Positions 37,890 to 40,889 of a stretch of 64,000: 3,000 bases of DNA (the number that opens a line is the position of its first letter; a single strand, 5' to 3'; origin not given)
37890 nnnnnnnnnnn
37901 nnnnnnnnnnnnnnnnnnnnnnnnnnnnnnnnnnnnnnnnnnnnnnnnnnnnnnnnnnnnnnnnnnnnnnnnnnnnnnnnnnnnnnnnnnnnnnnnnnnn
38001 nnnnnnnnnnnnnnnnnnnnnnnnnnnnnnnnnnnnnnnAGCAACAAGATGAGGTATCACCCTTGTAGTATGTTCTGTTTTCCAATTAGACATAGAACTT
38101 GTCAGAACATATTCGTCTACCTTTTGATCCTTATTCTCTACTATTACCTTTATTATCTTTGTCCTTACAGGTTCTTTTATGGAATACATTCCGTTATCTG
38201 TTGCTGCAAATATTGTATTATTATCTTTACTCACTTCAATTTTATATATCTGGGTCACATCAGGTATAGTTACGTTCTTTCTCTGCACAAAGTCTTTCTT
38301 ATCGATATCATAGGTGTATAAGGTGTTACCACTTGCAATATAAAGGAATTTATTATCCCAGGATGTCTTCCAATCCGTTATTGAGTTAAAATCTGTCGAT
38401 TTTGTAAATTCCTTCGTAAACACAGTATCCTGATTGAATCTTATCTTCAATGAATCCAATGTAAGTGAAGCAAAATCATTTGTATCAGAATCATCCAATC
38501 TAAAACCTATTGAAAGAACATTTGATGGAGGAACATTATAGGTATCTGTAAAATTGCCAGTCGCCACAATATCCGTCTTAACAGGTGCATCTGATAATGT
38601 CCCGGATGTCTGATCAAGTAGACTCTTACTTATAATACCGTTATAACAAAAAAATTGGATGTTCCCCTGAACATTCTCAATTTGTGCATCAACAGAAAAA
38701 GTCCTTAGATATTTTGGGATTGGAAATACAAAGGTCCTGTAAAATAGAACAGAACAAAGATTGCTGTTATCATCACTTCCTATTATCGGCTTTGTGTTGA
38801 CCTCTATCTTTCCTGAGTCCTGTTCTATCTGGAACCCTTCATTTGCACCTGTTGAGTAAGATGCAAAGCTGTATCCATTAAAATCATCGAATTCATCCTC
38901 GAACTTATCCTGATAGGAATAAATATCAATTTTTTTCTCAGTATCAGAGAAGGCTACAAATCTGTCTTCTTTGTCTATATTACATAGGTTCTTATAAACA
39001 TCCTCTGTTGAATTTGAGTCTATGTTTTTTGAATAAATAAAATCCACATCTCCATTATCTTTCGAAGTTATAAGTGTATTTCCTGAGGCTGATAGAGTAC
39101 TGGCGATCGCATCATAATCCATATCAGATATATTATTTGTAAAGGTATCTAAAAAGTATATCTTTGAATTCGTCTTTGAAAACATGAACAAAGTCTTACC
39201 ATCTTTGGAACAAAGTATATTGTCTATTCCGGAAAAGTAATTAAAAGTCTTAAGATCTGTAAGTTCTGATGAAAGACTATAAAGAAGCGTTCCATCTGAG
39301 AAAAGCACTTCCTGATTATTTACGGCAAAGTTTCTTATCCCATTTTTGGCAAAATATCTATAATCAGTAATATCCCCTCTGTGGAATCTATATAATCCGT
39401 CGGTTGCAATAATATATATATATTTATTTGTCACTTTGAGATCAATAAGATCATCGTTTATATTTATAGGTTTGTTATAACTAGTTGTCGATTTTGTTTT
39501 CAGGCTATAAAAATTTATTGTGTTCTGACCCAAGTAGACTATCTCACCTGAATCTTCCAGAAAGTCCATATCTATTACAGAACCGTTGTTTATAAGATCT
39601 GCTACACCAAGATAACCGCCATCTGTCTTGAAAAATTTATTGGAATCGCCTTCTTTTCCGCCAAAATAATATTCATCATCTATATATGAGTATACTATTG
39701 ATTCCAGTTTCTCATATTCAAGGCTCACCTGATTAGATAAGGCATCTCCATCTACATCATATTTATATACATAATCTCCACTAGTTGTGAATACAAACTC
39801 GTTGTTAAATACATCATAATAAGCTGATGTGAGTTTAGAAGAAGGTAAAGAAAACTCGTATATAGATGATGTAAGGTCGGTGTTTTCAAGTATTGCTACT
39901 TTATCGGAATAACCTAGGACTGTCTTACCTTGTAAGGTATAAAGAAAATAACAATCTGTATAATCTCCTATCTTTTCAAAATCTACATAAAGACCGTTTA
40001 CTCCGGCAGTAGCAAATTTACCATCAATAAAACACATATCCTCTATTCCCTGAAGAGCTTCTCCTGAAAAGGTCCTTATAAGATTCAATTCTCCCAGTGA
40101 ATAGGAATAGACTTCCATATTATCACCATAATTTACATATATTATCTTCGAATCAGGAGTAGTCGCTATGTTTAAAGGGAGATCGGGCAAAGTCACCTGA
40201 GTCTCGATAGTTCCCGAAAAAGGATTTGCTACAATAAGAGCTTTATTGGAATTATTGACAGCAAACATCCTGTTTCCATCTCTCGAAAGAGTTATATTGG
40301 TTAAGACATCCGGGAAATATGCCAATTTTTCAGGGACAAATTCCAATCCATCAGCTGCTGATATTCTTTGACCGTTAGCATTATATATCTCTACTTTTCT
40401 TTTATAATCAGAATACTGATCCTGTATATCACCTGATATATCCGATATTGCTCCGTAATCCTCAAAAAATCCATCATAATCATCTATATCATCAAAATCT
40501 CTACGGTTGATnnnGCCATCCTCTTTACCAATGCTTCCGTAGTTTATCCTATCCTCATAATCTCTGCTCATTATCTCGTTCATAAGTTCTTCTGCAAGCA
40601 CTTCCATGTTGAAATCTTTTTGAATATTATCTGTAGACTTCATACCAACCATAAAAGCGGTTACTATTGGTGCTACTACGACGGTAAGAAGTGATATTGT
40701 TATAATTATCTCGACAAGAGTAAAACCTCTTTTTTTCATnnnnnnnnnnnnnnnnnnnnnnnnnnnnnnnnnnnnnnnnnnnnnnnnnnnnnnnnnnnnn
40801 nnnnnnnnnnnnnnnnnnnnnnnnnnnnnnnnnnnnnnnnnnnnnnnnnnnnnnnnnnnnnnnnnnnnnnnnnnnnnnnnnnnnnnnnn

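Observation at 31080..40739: One 9.66 kb reading frame (3220 codons) headed by a prepilin signal and cut by three stops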

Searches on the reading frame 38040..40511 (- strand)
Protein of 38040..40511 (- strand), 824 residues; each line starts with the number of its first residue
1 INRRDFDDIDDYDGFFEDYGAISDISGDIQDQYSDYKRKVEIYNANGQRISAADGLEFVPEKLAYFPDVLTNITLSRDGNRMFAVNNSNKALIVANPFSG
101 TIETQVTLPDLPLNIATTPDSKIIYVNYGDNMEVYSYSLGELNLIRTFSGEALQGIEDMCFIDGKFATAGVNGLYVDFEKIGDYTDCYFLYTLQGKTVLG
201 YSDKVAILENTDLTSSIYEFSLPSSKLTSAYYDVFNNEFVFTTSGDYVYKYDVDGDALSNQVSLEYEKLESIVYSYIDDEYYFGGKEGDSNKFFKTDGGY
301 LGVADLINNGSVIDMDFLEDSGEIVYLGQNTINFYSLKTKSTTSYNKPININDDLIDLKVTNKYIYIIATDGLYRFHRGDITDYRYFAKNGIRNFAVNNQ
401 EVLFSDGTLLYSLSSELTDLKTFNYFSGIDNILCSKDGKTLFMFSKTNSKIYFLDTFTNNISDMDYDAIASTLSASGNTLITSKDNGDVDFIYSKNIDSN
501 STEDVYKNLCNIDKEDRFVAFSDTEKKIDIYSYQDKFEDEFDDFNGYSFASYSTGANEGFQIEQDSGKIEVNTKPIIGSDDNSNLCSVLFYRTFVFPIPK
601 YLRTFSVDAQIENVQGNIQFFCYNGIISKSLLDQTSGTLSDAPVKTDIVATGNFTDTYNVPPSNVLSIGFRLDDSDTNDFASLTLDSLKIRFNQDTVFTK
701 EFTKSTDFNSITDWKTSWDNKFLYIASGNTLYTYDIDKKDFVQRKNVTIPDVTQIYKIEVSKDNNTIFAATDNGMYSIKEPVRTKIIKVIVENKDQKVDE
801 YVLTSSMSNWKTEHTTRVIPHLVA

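Call 59: search_protein_representatives(protein=window:38040-40511:-)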
Query: 824 residues. Proteins with E-value up to 0.001 (for the whole library): 23; up to 1e-10: 4; up to 1e-30: 4. The best 23 are listed.
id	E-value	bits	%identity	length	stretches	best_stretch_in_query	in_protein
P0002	6.4e-177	606.9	40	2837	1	2-823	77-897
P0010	3.6e-158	544.9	37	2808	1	2-823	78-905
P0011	2.1e-127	443.2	39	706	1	3-628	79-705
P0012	7.0e-54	200.0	38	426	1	3-339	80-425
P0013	5.8e-06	41.5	30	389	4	72-134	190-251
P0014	5.9e-06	41.5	28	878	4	66-156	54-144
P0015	7.3e-06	41.2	28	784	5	71-132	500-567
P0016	2.0e-05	39.7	28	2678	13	72-131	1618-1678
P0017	2.2e-05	39.6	30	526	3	44-134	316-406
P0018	2.3e-05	39.5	27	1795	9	72-131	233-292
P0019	3.0e-05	39.2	24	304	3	61-141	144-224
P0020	3.3e-05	39.0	29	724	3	73-134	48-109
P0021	1.1e-04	37.4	33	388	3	49-131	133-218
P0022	1.1e-04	37.3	31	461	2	55-146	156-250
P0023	1.4e-04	37.0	30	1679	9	72-128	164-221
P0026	2.2e-04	36.3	29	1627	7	72-131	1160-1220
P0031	7.4e-04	34.6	50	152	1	3-46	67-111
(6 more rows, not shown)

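Call 62: search_protein_families(library=ncbifam, proteins=[P0031], max_evalue=1)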
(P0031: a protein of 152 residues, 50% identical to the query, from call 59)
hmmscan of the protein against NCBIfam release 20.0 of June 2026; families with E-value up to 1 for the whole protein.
P0031 (152 aa): 1 family
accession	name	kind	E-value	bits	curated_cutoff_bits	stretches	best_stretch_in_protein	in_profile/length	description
NF008273.0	PRK11050.1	equivalog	0.15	11.7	153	0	11-39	69-97/156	manganese-binding transcriptional regulator MntR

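Call 63: search_protein_families(library=pfam, proteins=[P0031], max_evalue=1)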
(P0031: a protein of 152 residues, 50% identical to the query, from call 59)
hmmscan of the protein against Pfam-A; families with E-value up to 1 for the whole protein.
P0031 (152 aa): 0 families

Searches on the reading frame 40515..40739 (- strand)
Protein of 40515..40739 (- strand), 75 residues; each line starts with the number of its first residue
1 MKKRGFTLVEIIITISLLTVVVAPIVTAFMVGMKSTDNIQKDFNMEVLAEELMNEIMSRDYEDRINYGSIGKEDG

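Call 9: search_protein_families(library=pfam, proteins=[window:40515-40739:-], max_evalue=0.1)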
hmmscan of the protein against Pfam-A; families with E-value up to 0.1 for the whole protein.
window:40515-40739:- (75 aa): 1 family
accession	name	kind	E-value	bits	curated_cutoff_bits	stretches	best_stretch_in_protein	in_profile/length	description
PF07963.17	N_methyl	-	4e-07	29.8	21.2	1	2-25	3-26/27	Prokaryotic N-terminal methylation motif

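Call 10: search_protein_families(library=ncbifam, proteins=[window:40515-40739:-], max_evalue=0.1)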
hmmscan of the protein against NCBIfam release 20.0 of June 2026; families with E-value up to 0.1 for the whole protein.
window:40515-40739:- (75 aa): 14 families
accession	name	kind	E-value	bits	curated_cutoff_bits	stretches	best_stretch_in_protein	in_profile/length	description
TIGR02532.1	IV_pilin_GFxxxE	domain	1.3e-05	24.8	16.3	1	3-23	1-21/24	prepilin-type N-terminal cleavage/methylation domain-containing protein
NF041013.1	T4P_ComGE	equivalog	4e-05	23.6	49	1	2-55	2-55/83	competence type IV pilus minor pilin ComGE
NF041002.1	pilin_ComGF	equivalog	0.00038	20.7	80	1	4-61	2-61/139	competence type IV pilus minor pilin ComGF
TIGR01707.1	gspI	equivalog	0.0012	19.3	44.35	1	5-57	1-53/101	type II secretion system minor pseudopilin GspI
TIGR01708.2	typeII_sec_gspH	equivalog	0.0014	18.6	80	1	3-42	1-39/169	type II secretion system minor pseudopilin GspH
NF038304.1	EPS_HpsC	equivalog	0.0019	17.8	200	1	2-38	19-54/318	hormogonium polysaccharide secretion pseudopilin HpsC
TIGR02523.1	type_IV_pilV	equivalog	0.0034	17.9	52.2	1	4-58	2-56/139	type IV pilus modification protein PilV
TIGR01710.1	typeII_sec_gspG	equivalog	0.015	15.3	88.85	1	4-51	1-48/134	type II secretion system major pseudopilin GspG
NF007862.0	PRK10574.1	equivalog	0.019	15.1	138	1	1-29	2-30/145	prepilin peptidase-dependent pilin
NF007848.0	PRK10557.1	equivalog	0.025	13.9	120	0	1-22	8-29/192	prepilin peptidase-dependent protein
NF007800.0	PRK10506.1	equivalog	0.029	14.2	158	1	2-23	7-28/163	prepilin peptidase-dependent protein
NF040982.1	ComGD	equivalog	0.032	14.6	70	1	3-45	1-40/139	competence type IV pilus minor pilin ComGD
TIGR01383.1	not_thiJ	equivalog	0.037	13.7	131.25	1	4-61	8-64/180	DJ-1 family glyoxalase III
NF047828.1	T3SSXpsI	equivalog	0.066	13.2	150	1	3-29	1-27/132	type II secretion system protein XpsI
